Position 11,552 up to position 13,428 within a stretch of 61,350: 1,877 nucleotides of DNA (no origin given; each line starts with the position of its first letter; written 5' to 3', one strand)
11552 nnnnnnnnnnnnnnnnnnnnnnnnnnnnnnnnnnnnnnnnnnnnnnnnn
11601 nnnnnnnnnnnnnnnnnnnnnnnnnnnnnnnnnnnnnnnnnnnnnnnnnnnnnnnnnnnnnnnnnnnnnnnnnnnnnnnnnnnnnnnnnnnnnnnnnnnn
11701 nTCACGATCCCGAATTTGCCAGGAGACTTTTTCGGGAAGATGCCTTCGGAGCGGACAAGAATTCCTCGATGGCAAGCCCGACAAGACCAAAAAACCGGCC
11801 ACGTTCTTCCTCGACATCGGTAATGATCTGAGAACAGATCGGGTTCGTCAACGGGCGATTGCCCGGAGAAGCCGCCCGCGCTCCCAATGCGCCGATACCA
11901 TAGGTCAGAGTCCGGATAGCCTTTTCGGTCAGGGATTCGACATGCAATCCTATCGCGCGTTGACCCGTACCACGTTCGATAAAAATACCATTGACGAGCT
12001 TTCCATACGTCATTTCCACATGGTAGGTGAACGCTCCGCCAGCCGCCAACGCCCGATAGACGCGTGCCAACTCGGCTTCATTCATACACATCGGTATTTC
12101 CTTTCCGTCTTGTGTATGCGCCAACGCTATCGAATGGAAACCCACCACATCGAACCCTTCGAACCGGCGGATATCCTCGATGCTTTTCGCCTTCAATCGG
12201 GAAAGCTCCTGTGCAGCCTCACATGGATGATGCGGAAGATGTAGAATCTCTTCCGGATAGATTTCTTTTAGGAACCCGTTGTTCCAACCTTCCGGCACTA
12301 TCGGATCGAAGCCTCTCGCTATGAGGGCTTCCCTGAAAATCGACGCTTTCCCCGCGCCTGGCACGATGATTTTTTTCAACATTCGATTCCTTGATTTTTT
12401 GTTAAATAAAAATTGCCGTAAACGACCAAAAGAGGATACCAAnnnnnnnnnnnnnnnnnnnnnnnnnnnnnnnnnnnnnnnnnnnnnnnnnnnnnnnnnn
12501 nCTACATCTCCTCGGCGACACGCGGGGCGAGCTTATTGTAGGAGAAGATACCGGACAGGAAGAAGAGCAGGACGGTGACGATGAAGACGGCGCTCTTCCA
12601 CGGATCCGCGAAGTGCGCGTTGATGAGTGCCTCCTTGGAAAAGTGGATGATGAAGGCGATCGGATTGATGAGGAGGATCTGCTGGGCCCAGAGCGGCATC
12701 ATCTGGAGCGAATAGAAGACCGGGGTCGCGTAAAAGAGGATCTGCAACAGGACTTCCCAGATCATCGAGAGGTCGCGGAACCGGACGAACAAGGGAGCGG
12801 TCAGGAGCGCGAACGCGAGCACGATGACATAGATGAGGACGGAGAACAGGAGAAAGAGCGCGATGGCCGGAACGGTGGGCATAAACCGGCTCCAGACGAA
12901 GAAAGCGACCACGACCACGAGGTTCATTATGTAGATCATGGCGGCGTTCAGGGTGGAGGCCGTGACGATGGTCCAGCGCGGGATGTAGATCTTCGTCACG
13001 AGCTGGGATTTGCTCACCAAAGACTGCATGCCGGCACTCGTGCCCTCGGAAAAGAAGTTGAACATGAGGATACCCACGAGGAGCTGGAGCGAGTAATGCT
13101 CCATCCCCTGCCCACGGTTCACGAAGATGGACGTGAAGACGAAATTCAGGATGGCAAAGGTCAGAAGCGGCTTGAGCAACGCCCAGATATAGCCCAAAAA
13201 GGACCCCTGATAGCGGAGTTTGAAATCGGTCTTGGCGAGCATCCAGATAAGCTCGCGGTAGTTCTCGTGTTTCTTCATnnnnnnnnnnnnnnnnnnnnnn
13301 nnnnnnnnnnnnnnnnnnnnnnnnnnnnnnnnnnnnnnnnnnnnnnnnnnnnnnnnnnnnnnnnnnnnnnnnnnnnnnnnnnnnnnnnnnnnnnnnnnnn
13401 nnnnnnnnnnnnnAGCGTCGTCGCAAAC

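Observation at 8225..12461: Cluster of four highly diverged Maf-like genes that appear to be pseudo-enzymes, each with its own promoter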

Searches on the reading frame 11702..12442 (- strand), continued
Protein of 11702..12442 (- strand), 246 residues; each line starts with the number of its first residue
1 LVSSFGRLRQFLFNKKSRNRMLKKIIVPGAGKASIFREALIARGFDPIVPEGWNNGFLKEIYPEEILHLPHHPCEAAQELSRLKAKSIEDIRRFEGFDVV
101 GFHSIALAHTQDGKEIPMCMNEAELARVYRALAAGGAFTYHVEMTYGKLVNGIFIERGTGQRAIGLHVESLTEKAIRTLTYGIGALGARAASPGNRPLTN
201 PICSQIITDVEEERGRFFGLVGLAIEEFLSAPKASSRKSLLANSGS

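Call 63: find_encoding_contigs(protein=P0014, flank=6000, max_places=3)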
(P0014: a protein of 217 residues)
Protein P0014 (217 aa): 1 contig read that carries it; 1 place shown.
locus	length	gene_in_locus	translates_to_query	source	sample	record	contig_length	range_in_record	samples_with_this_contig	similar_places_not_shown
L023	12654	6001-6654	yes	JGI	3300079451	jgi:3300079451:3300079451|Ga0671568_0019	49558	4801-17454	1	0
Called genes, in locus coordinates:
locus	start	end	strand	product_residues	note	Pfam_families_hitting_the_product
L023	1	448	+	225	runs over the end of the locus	PF00578:AhpC-TSA, PF08534:Redoxin, PF10417:1-cysPrx_C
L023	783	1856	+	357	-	PF01758:SBF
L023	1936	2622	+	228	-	PF03734:YkuD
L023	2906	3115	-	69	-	-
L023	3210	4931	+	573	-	PF00111:Fer2, PF13510:Fer2_4, PF00037:Fer4, PF12838:Fer4_7, PF13187:Fer4_9, PF13237:Fer4_10, PF02906:Fe_hyd_lg_C, PF02256:Fe_hyd_SSU, +7 more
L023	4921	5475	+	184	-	-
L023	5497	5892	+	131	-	PF03073:TspO_MBR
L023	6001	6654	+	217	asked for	PF02545:Maf (weak)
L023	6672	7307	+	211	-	-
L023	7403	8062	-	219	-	-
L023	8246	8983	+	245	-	-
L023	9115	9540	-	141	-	-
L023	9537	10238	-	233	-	-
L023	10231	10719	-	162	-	-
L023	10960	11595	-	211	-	-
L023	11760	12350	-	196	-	PF13671:AAA_33 (weak)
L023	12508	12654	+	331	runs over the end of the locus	PF01553:Acyltransferase (weak)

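Call 64: find_encoding_contigs(protein=P0013, flank=6000, max_places=3)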
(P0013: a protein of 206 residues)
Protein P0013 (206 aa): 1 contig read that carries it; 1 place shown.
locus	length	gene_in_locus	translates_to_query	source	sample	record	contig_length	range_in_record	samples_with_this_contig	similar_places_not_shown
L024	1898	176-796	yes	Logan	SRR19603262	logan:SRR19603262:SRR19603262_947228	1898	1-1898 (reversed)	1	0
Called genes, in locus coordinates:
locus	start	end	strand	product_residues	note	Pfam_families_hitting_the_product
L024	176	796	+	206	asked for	-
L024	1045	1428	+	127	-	-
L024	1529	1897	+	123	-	?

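Call 65: find_encoding_contigs(protein=P0015, flank=6000, max_places=3)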
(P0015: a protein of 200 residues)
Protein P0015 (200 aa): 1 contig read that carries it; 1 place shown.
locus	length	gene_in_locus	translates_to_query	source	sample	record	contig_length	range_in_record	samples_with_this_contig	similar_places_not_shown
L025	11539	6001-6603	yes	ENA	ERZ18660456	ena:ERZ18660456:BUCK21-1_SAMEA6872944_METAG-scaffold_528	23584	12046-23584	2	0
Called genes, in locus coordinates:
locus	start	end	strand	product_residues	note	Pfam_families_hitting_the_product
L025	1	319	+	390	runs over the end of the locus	PF13439:Glyco_transf_4, PF13477:Glyco_trans_4_2 (weak), PF13579:Glyco_trans_4_4, PF00534:Glycos_transf_1, PF13692:Glyco_trans_1_4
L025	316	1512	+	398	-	PF13692:Glyco_trans_1_4 (weak), PF13524:Glyco_trans_1_2 (weak), PF00534:Glycos_transf_1 (weak)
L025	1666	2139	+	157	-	-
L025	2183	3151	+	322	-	PF01073:3Beta_HSD, PF01370:Epimerase, PF02719:Polysacc_synt_2, PF04321:RmlD_sub_bind, PF07993:NAD_binding_4 (weak), PF16363:GDP_Man_Dehyd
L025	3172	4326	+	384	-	PF18895:T4SS_pilin (weak), PF01464:SLT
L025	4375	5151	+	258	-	PF01061:ABC2_membrane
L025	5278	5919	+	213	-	-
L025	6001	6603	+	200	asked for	-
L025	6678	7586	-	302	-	PF01544:CorA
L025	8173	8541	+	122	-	-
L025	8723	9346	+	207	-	-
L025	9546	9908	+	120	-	-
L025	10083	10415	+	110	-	-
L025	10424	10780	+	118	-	-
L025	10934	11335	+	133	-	-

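Call 83: find_related_loci(query=A3, collection=genome_contigs, flank=8000)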
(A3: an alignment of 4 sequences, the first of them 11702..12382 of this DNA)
Query A3 (226 aa) in genome_contigs; peptide patterns used: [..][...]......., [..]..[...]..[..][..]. (x = any residue, [..] = any of these).
118 stretches matched a pattern; 1 encode a relative of the query (tblastn E <= 1e-3); 1 distinct loci.
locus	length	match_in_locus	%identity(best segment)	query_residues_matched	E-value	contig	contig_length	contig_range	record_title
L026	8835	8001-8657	75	2-221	3e-110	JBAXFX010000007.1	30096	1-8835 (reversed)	MAG: Candidatus Moraniibacteriota bacterium isolate ELA282 MAG282_7, whole genome shotgun sequence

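Call 92: find_related_loci(query=A8, collection=metagenome_contigs, flank=6000)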
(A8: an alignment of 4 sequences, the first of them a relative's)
Query A8 (206 aa) in metagenome_contigs; peptide patterns used: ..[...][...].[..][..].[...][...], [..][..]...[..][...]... (x = any residue, [..] = any of these).
271 stretches matched a pattern; 1 encode a relative of the query (tblastn E <= 1e-3); 1 distinct loci.
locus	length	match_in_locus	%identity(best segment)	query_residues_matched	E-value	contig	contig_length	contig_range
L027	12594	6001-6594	38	6-201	1e-37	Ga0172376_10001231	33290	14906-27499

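Call 104: search_protein_families(library=pfam, proteins=[L025:5278-5919:+, L027:5229-5951:+, L013:2488-3237:+, L006:5072-5824:+, L023:6672-7307:+, L027:6001-6600:+, L023:8246-8983:+, L023:7403-8062:-], max_evalue=10)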
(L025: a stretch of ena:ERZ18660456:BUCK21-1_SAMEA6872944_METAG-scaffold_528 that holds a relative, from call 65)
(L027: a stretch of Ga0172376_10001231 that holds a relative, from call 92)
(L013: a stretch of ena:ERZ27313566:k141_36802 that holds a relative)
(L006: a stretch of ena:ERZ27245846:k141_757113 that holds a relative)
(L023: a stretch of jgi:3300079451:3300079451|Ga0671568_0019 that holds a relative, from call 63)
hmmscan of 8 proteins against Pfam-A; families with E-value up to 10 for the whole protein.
L025:5278-5919:+ (213 aa): 0 families

L027:5229-5951:+ (240 aa): 0 families

L013:2488-3237:+ (249 aa): 0 families

L006:5072-5824:+ (250 aa): 2 families
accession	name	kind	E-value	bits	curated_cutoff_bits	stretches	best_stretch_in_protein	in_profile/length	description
PF08677.15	GP11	-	0.02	14.7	27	1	23-106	15-97/252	GP11 baseplate wedge protein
PF23706.1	Rv1893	-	0.14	12.4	27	1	196-223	39-65/72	Rv1893-like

L023:6672-7307:+ (211 aa): 0 families

L027:6001-6600:+ (199 aa): 2 families
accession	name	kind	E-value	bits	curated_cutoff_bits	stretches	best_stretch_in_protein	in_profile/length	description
PF02545.19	Maf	-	0.00048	20.3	27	1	44-150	38-140/187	Maf-like protein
PF11938.13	DUF3456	-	0.13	13.1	21.1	1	62-111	17-69/150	TLR4 regulator and MIR-interacting MSAP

L023:8246-8983:+ (245 aa): 0 families

L023:7403-8062:- (219 aa): 0 families

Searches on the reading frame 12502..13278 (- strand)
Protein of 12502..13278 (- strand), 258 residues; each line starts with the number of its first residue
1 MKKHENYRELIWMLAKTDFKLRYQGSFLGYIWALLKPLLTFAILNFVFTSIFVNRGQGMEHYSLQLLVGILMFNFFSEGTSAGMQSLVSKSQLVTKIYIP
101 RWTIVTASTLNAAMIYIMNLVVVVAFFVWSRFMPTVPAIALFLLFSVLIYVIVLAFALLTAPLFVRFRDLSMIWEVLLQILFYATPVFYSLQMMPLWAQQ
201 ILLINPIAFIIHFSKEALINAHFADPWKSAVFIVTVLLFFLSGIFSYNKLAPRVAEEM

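Call 14: find_encoding_contigs(protein=window:12502-13278:-, flank=10000, max_places=6)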
Protein window:12502-13278:- (258 aa): 2 contigs read that carry it; 2 places shown.
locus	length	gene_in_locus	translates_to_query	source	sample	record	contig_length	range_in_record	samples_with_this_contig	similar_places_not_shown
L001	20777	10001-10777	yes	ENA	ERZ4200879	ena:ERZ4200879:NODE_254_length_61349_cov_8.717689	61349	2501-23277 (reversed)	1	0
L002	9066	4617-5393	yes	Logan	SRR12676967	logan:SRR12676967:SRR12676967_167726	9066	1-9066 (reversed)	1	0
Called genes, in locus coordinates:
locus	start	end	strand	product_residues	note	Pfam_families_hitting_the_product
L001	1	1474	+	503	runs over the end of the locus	PF03772:Competence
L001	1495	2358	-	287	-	PF00696:AA_kinase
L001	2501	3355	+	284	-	PF25281:MBL_MAP1B (weak), PF00753:Lactamase_B, PF23023:Anti-Pycsar_Apyc1 (faint)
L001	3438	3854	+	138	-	-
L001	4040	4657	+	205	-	PF00334:NDK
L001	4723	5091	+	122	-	PF05635:23S_rRNA_IVP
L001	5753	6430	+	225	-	-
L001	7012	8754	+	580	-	PF00111:Fer2, PF13510:Fer2_4, PF13237:Fer4_10, PF14697:Fer4_21, PF12838:Fer4_7, PF13187:Fer4_9, PF02906:Fe_hyd_lg_C, PF02256:Fe_hyd_SSU, +7 more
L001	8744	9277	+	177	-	-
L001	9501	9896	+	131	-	PF03073:TspO_MBR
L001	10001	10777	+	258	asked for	PF01061:ABC2_membrane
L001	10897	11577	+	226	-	-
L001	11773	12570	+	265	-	-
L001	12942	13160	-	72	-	-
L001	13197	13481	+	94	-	-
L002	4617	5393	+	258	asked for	PF01061:ABC2_membrane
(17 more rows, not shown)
